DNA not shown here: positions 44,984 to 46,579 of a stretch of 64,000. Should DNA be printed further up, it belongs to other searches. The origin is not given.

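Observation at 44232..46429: LarA-like (nickel-pincer racemase family) gene embedded in a hexuronate operon that lacks uxuA/uxaA/uxaB in this window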

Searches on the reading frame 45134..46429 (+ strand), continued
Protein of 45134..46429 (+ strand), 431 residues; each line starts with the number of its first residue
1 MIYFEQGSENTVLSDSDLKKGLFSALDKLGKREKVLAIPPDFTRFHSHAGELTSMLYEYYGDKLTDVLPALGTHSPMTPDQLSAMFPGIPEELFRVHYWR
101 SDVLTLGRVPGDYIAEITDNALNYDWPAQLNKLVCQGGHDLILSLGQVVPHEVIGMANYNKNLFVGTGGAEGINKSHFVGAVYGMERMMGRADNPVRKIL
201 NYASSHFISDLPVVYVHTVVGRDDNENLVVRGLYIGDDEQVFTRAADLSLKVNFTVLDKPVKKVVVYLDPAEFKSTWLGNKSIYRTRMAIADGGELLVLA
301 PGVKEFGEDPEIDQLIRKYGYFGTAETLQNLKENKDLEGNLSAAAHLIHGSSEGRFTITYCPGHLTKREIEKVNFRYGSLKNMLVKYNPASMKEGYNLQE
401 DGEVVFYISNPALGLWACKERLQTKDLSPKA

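Call 26: search_protein_families(library=ncbifam, proteins=[L039:8808-9887:+, L072:12757-13896:+, L038:9872-10870:+, L024:5827-6717:+, L015:7581-8867:+, L064:12633-14087:+, L007:8768-9988:+, L049:8905-9984:+], max_evalue=0.00001)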
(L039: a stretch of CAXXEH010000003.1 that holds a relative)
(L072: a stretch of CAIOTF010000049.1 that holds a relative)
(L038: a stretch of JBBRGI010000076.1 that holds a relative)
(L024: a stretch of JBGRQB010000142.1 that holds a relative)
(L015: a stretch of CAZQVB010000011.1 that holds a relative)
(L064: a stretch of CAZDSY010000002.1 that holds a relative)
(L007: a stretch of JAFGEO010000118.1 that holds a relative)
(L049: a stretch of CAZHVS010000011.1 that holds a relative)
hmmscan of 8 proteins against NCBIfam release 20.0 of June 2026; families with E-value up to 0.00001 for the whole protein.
L039:8808-9887:+ (359 aa): 8 families
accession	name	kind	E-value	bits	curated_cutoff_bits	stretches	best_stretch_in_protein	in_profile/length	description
NF041633.1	trifunc_aldol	exception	9.4e-48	163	700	1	20-347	251-567/580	KHG/KDPG aldolase/sugar kinase fusion protein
NF041332.1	KDG_KDGal_kin_Halo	equivalog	1.9e-28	99.8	440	1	21-346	12-306/320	bifunctional 2-dehydro-3-deoxygluconokinase/2-dehydro-3-deoxygalactonokinase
TIGR04382.1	myo_inos_iolC_N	equivalog_domain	1.4e-23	83.6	300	1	29-332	21-290/309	5-dehydro-2-deoxygluconokinase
NF040938.1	KDG_KDGal_kin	equivalog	5.2e-10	38.9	400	1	121-229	105-205/305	bifunctional 2-dehydro-3-deoxygluconokinase/2-dehydro-3-deoxygalactonokinase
NF006957.1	PRK09434.1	equivalog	2.3e-08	33.9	450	1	164-316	137-265/302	fructokinase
TIGR03828.1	pfkB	equivalog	3.6e-07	29.5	292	1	274-333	224-283/305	1-phosphofructokinase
TIGR03168.1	1-PFK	subfamily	5.4e-07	28.8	216.4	1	274-333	224-283/305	hexose kinase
NF007068.0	PRK09513.1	equivalog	7.5e-06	25.3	432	0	273-332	227-286/312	1-phosphofructokinase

L072:12757-13896:+ (379 aa): 21 families
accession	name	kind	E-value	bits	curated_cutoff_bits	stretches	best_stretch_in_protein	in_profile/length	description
NF001309.0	PRK00257.1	equivalog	5.6e-119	397.5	434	1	1-378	1-378/379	4-phosphoerythronate dehydrogenase PdxB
NF011966.0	PRK15438.1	equivalog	4.5e-81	272.8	687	1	1-377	1-371/378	4-phosphoerythronate dehydrogenase PdxB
TIGR01327.1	PGDH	equivalog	1.2e-45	156.3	454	1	28-335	31-358/525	phosphoglycerate dehydrogenase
NF008759.0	PRK11790.1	equivalog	1.7e-37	129.1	404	2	108-256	144-296/410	phosphoglycerate dehydrogenase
NF009714.1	PRK13243.1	equivalog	1.7e-31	109.8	455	1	112-269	146-305/332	glyoxylate reductase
NF005069.0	PRK06487.1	equivalog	1e-30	106.9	448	1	114-282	149-316/320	2-hydroxyacid dehydrogenase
NF006263.0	PRK08410.1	equivalog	9e-28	97.5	389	1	113-270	142-300/311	D-2-hydroxyacid dehydrogenase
NF005750.0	PRK07574.1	equivalog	1.1e-27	97.1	329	1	108-295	184-375/386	NAD-dependent formate dehydrogenase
NF000492.1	vanH_gen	exception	4.4e-27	95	540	1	105-236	130-255/312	D-lactate dehydrogenase VanH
NF005387.0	PRK06932.1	equivalog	8.7e-26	90.6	492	1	114-255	145-288/314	2-hydroxyacid dehydrogenase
NF011938.0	PRK15409.1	equivalog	6.1e-25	87.9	492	1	115-262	144-294/324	glyoxylate/hydroxypyruvate reductase GhrB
NF041369.1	Dhydh_Halo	equivalog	1.6e-24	86.7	400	1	109-259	125-277/305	D-2-hydroxyacid dehydrogenase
NF000112.1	vanH-Amyco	exception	1.1e-23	84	625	1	39-237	73-285/348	VanH-AOV family D-lactate dehydrogenase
NF000151.1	vanH-Ac1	exception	4.8e-22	78.7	750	1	56-237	100-292/351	D-lactate dehydrogenase VanH-Ac1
NF000128.1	vanH-Sc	exception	5.2e-21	75.1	650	1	107-236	152-275/337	D-lactate dehydrogenase VanH-Sc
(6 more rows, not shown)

L038:9872-10870:+ (332 aa): 9 families
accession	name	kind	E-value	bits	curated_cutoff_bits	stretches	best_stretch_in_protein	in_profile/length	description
TIGR04380.1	myo_inos_iolG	equivalog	8.9e-29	100.4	355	1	6-326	2-322/330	inositol 2-dehydrogenase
NF052479.1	LevoglcsnDh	equivalog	1.3e-25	89.9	650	1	36-208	41-212/386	levoglucosan dehydrogenase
NF041392.1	XylDh_Gfo6_Halo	equivalog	1.5e-24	86.5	350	1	4-280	15-294/350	D-xylose 1-dehydrogenase Gfo6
NF008607.0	PRK11579.1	subfamily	5.8e-21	74.9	330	1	4-194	3-185/346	oxidoreductase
NF040723.1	UDP-GlcNAcDh_Arch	equivalog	8.2e-19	68.2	450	1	7-312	2-286/302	UDP-N-acetylglucosamine 3-dehydrogenase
NF007574.0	PRK10206.1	equivalog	3.6e-16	59.1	352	1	34-193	32-182/345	oxidoreductase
NF052679.1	InsChiInosDhIolG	equivalog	1.4e-14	53.9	540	1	8-159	5-158/343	bifunctional inositol 2-dehydrogenase/D-chiro-inositol 1-dehydrogenase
NF058561.1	BT_2158_fam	equivalog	3.2e-09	35.9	750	1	32-159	58-187/487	glycoside 3-dehydrogenase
NF058563.1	BT_2159_fam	equivalog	7.3e-07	28.5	650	1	8-159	3-153/350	disaccharide 3-dehydrogenase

L024:5827-6717:+ (296 aa): 0 families

L015:7581-8867:+ (428 aa): 11 families
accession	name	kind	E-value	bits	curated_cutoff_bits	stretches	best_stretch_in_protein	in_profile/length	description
NF010675.0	PRK14072.1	subfamily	5.1e-112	374.6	273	1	2-419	3-414/416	diphosphate--fructose-6-phosphate 1-phosphotransferase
NF002872.1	PRK03202.1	subfamily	2.4e-26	92.5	253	1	5-374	3-318/323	ATP-dependent 6-phosphofructokinase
NF005301.0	PRK06830.1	equivalog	1.6e-24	86.2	400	1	7-290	86-357/445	ATP-dependent 6-phosphofructokinase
TIGR02483.1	PFK_mixed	subfamily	3.1e-24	85.7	430.55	1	6-337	3-309/325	phosphofructokinase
NF005482.0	PRK07085.1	subfamily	1.2e-20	73.6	446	1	3-198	74-258/558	diphosphate--fructose-6-phosphate 1-phosphotransferase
TIGR02477.1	PFKA_PPi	equivalog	4.2e-18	65.1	587.95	1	5-203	70-257/539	diphosphate--fructose-6-phosphate 1-phosphotransferase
TIGR02482.1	PFKA_ATP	equivalog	2.5e-16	59.6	371.35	1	5-258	2-231/301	6-phosphofructokinase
NF005121.0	PRK06555.1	equivalog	3.3e-14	52.5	395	1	3-252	4-271/404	pyrophosphate--fructose-6-phosphate 1-phosphotransferase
NF041103.1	PFKA_PPi_Ttgales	equivalog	1.6e-13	50.5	550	1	9-199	5-181/407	diphosphate--fructose-6-phosphate 1-phosphotransferase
NF010674.0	PRK14071.1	equivalog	4.9e-12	45.4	544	1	3-331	5-313/360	ATP-dependent 6-phosphofructokinase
TIGR02478.1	6PF1K_euk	equivalog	3.1e-11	42.2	708.4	1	4-234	391-600/744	6-phosphofructokinase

L064:12633-14087:+ (484 aa): 8 families
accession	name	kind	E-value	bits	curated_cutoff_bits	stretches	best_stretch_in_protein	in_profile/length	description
TIGR00873.1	gnd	equivalog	3.6e-230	764.6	426.7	1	6-471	1-466/467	decarboxylating NADP(+)-dependent phosphogluconate dehydrogenase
NF006765.0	PRK09287.1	equivalog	6.3e-218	724.4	413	1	3-476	2-473/476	NADP-dependent phosphogluconate dehydrogenase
NF007161.0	PRK09599.1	subfamily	1.9e-82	276.9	271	2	6-305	2-286/302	NADP-dependent phosphogluconate dehydrogenase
TIGR00872.1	gnd_rel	equivalog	2.5e-67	227.2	297.2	2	7-312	3-290/299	phosphogluconate dehydrogenase (NAD(+)-dependent, decarboxylating)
NF008592.0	PRK11559.1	equivalog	1.1e-12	47.8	397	1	5-218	3-204/296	2-hydroxy-3-oxopropionate reductase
TIGR01692.1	HIBADH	equivalog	6.7e-12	45.3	291.6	1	10-222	2-202/288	3-hydroxyisobutyrate dehydrogenase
TIGR01505.1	tartro_sem_red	equivalog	1.4e-11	44.2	340.75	1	7-206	2-190/291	2-hydroxy-3-oxopropionate reductase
NF043037.1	ThreonDh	equivalog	4.4e-10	39.5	350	1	4-220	2-207/297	L-threonate dehydrogenase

L007:8768-9988:+ (406 aa): 2 families
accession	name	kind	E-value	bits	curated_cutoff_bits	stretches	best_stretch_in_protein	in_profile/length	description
TIGR00695.1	uxuA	equivalog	4.9e-163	542.8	199.55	1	3-400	1-389/394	mannonate dehydratase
NF003027.0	PRK03906.1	subfamily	1.5e-161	537.6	191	1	3-401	1-380/385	mannonate dehydratase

L049:8905-9984:+ (359 aa): 14 families
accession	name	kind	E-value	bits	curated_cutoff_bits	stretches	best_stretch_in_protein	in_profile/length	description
NF041633.1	trifunc_aldol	exception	1.1e-76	258.5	700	1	12-359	242-580/580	KHG/KDPG aldolase/sugar kinase fusion protein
NF041332.1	KDG_KDGal_kin_Halo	equivalog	1.5e-37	129.7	440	1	14-359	4-320/320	bifunctional 2-dehydro-3-deoxygluconokinase/2-dehydro-3-deoxygalactonokinase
TIGR04382.1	myo_inos_iolC_N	equivalog_domain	1.5e-27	96.7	300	1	39-349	31-308/309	5-dehydro-2-deoxygluconokinase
NF040938.1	KDG_KDGal_kin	equivalog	1e-20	74.1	400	1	30-340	18-292/305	bifunctional 2-dehydro-3-deoxygluconokinase/2-dehydro-3-deoxygalactonokinase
NF006957.1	PRK09434.1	equivalog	1.8e-10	40.9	450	1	145-337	120-292/302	fructokinase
NF049991.1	TagKinase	equivalog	3.3e-09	36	420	1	59-349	57-314/321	tagatose kinase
NF047869.1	myo_kin_aldol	exception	4.7e-09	35.1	600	1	58-350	54-331/586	bifunctional 5-dehydro-2-deoxygluconokinase/5-dehydro-2-deoxyphosphogluconate aldolase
NF053626.1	RibKinHalex1628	equivalog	2.3e-08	33.9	330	1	280-350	219-291/293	ATP-dependent ribose-1-phosphate kinase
NF052444.1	DhDoxglucKinKdgK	equivalog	1.2e-07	31.4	400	1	122-336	102-294/303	2-dehydro-3-deoxygluconokinase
TIGR03168.1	1-PFK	subfamily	1.8e-07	30.4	216.4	1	277-347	227-296/305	hexose kinase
TIGR03828.1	pfkB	equivalog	4.2e-07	29.3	292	1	279-347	229-296/305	1-phosphofructokinase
NF041134.1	R1P_kin_Thcocales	equivalog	5.4e-07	29.3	500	0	235-326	163-257/291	ADP-dependent ribose-1-phosphate kinase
NF007321.0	PRK09813.1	equivalog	2.6e-06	27.1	247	0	275-334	198-257/261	fructoselysine 6-kinase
NF041320.1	pfkB_Halo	equivalog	5.2e-06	26.1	400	0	275-347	220-291/302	1-phosphofructokinase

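Call 50: search_protein_families(library=ncbifam, proteins=[L016:12819-14615:-, L016:14672-15073:-, L016:15086-15820:-, L016:15823-16560:-, L016:16550-17734:-, L016:17763-18599:-, L016:18926-19441:+, L016:19694-20548:+], max_evalue=0.00001)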
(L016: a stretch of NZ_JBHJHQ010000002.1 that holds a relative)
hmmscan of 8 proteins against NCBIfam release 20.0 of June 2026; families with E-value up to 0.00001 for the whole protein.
L016:12819-14615:- (598 aa): 27 families (the best 25 are shown)
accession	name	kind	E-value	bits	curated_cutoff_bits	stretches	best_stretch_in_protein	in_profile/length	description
TIGR01779.1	TonB-B12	equivalog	8.7e-34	117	599.7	1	1-590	1-606/614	TonB-dependent vitamin B12 receptor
TIGR01783.1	TonB-siderophor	subfamily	5.9e-33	114.4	223.5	2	369-581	394-624/649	TonB-dependent siderophore receptor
NF053590.1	TonB_dep_TOL0244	equivalog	8.8e-30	103.9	645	1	30-577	11-580/604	TOL_0244 family TonB-dependent receptor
NF010010.0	PRK13483.1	equivalog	1.1e-28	99.6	927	1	7-577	10-638/660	ligand-gated channel protein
TIGR01785.1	TonB-hemin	subfamily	6.5e-27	94.3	316.85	2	30-218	2-189/677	TonB-dependent heme/hemoglobin receptor family protein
TIGR01786.1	TonB-hemlactrns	subfamily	2.1e-26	92.5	323.75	2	30-169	1-138/719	TonB-dependent hemoglobin/transferrin/lactoferrin family receptor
NF007926.1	PRK10641.1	equivalog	2.7e-23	82.4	836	2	90-195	78-181/617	TonB-dependent vitamin B12 receptor BtuB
NF049946.1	TonB_dep_CU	exception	1.3e-21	76.6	700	2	303-596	356-680/683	TonB-dependent receptor, CU motif-type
NF010038.0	PRK13513.1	equivalog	1.7e-20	73.2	942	2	15-174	21-173/659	ligand-gated channel protein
NF050067.1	TonBEntbctnRecCfrA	equivalog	2.3e-20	72.5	1200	2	20-171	17-164/698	TonB-dependent ferric enterobactin receptor CfrA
NF010012.0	PRK13486.1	equivalog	4e-18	65.1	924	2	33-176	29-168/696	TonB-dependent receptor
NF010011.0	PRK13484.1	equivalog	1.1e-17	63.6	1197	2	28-177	29-171/682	IreA family TonB-dependent siderophore receptor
NF049947.1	TonB_dep_PCPU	exception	1.3e-17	63.2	800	1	19-217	26-220/685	TonB-dependent receptor, PCPU motif-type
NF007478.2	PRK10064.1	equivalog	1.5e-17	63.1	745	1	30-167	31-160/663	catecholate siderophore receptor CirA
NF010048.1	PRK13524.1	subfamily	2.4e-15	56.1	493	1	22-170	33-181/744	FepA family TonB-dependent siderophore receptor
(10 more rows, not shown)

L016:14672-15073:- (133 aa): 5 families
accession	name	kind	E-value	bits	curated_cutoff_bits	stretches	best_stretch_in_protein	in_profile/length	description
NF003381.0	PRK04460.1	equivalog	2.2e-35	121.8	105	1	2-131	3-133/139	nickel-responsive transcriptional regulator NikR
NF002169.0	PRK01002.1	subfamily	3e-26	92.1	111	1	3-126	4-129/141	nickel responsive regulator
NF002815.0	PRK02967.1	equivalog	4.3e-25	88.4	83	1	4-129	2-129/139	nickel-responsive transcriptional regulator NikR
NF001884.0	PRK00630.1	subfamily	7.8e-25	87.7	119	1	3-127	10-138/148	nickel responsive regulator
TIGR02793.1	nikR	equivalog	4.9e-21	75.4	175.45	1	5-128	2-126/129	nickel-responsive transcriptional regulator NikR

L016:15086-15820:- (244 aa): 0 families

L016:15823-16560:- (245 aa): 2 families
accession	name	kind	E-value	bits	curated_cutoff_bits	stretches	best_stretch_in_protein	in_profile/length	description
NF033503.1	LarB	equivalog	3.6e-90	301.2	175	1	37-244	1-208/209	nickel pincer cofactor biosynthesis protein LarB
TIGR01162.1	purE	equivalog_domain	4.3e-10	39.3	149.6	1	119-239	2-122/156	5-(carboxyamino)imidazole ribonucleotide mutase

L016:16550-17734:- (394 aa): 2 families
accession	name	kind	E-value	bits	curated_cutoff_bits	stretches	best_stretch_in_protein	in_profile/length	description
TIGR00299.2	nickel_LarC1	equivalog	3.4e-65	218.8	90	1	73-237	1-165/165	nickel pincer cofactor biosynthesis protein LarC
NF052512.1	nickel_LarC2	equivalog_domain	1.3e-44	151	50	1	253-369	2-118/118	nickel pincer cofactor biosynthesis protein LarC2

L016:17763-18599:- (278 aa): 6 families
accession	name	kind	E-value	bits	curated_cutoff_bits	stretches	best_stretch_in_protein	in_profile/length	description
TIGR00268.2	TIGR00268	equivalog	4.5e-86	288.3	150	1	16-273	2-259/259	ATP-dependent sacrificial sulfur transferase LarE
NF010587.0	PRK13980.1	equivalog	2.3e-12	46.7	255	1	21-99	25-103/267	NAD+ synthase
TIGR00552.1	nadE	equivalog_domain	8.2e-09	35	63.65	1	25-95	20-91/251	NAD(+) synthase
NF010588.0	PRK13981.1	equivalog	3.3e-07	29.1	479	1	27-94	285-352/546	NAD+ synthase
NF002048.0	PRK00876.1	subfamily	2.1e-06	26.8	313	1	26-89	36-99/330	NAD(+) synthase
TIGR02432.1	lysidine_TilS_N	equivalog_domain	3.5e-06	27.1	93.6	0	31-96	3-72/189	tRNA lysidine(34) synthetase TilS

L016:18926-19441:+ (171 aa): 1 family
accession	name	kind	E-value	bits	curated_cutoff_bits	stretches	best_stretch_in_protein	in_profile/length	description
TIGR00011.1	YbaK_EbsC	equivalog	2.3e-11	43.7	153.25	1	9-149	6-149/152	Cys-tRNA(Pro) deacylase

L016:19694-20548:+ (284 aa): 1 family
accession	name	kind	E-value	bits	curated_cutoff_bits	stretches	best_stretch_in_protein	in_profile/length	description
TIGR01933.1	hflK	equivalog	2.5e-06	27.2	159.4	1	52-198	1-141/261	FtsH protease activity modulator HflK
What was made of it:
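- larBCE lies beside the gene in L016 (call 50).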

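Call 53: predict_structure(alignment_id=A1)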
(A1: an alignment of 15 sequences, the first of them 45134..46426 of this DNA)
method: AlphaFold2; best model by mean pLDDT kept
length: 431 residues; sequences in the alignment: 15
mean_pLDDT: 75.1   pTM: 0.78
mean pLDDT of the five models: 75.1, 74.0, 66.3, 57.9, 51.3
residues with pLDDT >= 90: 98; 70-90: 185; 50-70: 104; < 50: 44
segments of 3 or more residues with pLDDT < 50: 43-45, 72-74, 166-174, 184-188, 273-280, 303-308, 361-363, 425-431
pLDDT, mean of each block of 10 residues (from residue 1): 94 95 95 91 61 94 90 61 85 79 85 81 78 91 84 64 56 52 51 71 89 92 82 92 85 83 79 43 64 75 51 70 70 74 62 55 60 72 85 90 87 72 43 29
secondary structure, 60 per line:
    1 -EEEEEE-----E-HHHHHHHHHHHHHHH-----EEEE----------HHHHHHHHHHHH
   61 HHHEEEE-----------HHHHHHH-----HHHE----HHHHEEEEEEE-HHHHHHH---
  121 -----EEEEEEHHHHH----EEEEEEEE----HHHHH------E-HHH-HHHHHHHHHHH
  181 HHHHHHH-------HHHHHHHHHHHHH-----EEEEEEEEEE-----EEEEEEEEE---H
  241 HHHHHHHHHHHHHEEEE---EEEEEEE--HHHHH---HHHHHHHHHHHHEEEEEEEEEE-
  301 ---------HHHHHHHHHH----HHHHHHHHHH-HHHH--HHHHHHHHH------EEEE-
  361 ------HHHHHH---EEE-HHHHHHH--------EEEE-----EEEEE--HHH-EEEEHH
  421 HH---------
elements in order: E2-7 H15-29 E35-38 H49-63 E64-67 H79-85 H99-102 E103-109 H111-117 E126-131 H132-136 E141-148 H153-157 H170-187 H195-207 E213-222 E228-236 H240-253 E254-257 E261-267 H270-274 H278-289 E290-299 H310-319 H324-333 H335-338 H341-349 E356-359 H367-372 E376-378 H380-386 E395-398 E404-408 E415-418 H419-422

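Call 56: fold_search(model_id=the predicted structure, library=pdb)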
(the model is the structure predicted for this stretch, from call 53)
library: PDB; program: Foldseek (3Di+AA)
matches with E <= 10: 807; with E <= 0.001: 19
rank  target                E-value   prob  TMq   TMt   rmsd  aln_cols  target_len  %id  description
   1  4nar                  1.1e-22  1.00  0.70  0.72   5.2       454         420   24  Crystal Structure of the Q9WYS3 protein from Thermotoga maritima. Northeast Structural Genomics Consortium Target VR152 (released 2013-11-06)
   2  9eia_B                4.4e-13  1.00  0.62  0.63   5.8       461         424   17  A broad-substrate spectrum lactate racemase A from Isosphaera pallida in complex with copurified D-lactate (released 2025-01-29)
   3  9eid                  4.7e-13  1.00  0.64  0.65   5.7       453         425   17  A broad-substrate spectrum lactate racemase A from Isosphaera pallida in complex with D-2-Hydroxybutyrate (released 2025-01-29)
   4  9eia_A                6.0e-12  1.00  0.61  0.62   6.2       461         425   17  A broad-substrate spectrum lactate racemase A from Isosphaera pallida in complex with copurified D-lactate (released 2025-01-29)
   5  8ezf                  8.1e-12  1.00  0.61  0.63   5.7       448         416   14  A tethered niacin-derived pincer complex with a nickel-carbon or sulfite-carbon bond in lactate racemase R98A/R100A vari (released 2023-01-25)
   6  6c1w_A                9.1e-12  1.00  0.61  0.61   5.8       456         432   15  A tethered niacin-derived pincer complex with a nickel-carbon or sulfite-carbon bond in lactate racemase (released 2018-03-14)
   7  8ezh                  3.4e-11  1.00  0.57  0.59   6.7       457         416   15  A tethered niacin-derived pincer complex with a nickel-carbon bond in lactate racemase R98A/R100A variant modeled with s (released 2023-01-25)
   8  2yjg_A                3.8e-11  1.00  0.61  0.63   6.6       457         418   13  Structure of the lactate racemase apoprotein from Thermoanaerobacterium thermosaccharolyticum (released 2012-05-30)
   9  7s91                  6.1e-11  1.00  0.53  0.56   7.2       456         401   15  Structure of the malate racemase mar2 apoprotein from Thermoanaerobacterium thermosaccharolyticum at 2.25 angstroms reso (released 2021-10-13)
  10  5huq_A                9.2e-11  1.00  0.63  0.62   5.8       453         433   13  A tethered niacin-derived pincer complex with a nickel-carbon bond in lactate racemase (released 2016-02-10)
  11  2yjg_B                1.2e-10  1.00  0.62  0.63   6.3       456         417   14  Structure of the lactate racemase apoprotein from Thermoanaerobacterium thermosaccharolyticum (released 2012-05-30)
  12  6d6z                  1.5e-10  1.00  0.52  0.56   7.1       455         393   15  Structure of the malate racemase apoprotein from Thermoanaerobacterium thermosaccharolyticum (released 2019-04-24)
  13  5huq_B                2.7e-10  1.00  0.56  0.56   7.4       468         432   14  A tethered niacin-derived pincer complex with a nickel-carbon bond in lactate racemase (released 2016-02-10)
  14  9q3j_E                6.9e-10  1.00  0.49  0.47   9.1       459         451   11  Structures of LarA-like nickel-pincer nucleotide cofactor-utilizing enzyme with a single catalytic histidine residue f (released 2025-09-17)
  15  9q3k_A                1.1e-09  1.00  0.63  0.57   7.4       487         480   11  Structure of LarA-like nickel-pincer nucleotide cofactor-utilizing enzyme with a single catalytic histidine residue fr (released 2025-09-24)
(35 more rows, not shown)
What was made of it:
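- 45134..46429 (+): LarA homolog of group 18: predicted nickel-pincer-nucleotide-dependent hexonate 2-epimerase. AF2 model has pTM 0.78, and its top 19 Foldseek hits are all LarA-family structures (calls 53, 56).
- Closest known: Lactate racemase LarA of Lactiplantibacillus plantarum. Same: It shares the fold (TM 0.63, call 56), the His pair, the tethering Lys and the Ni-binding His.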
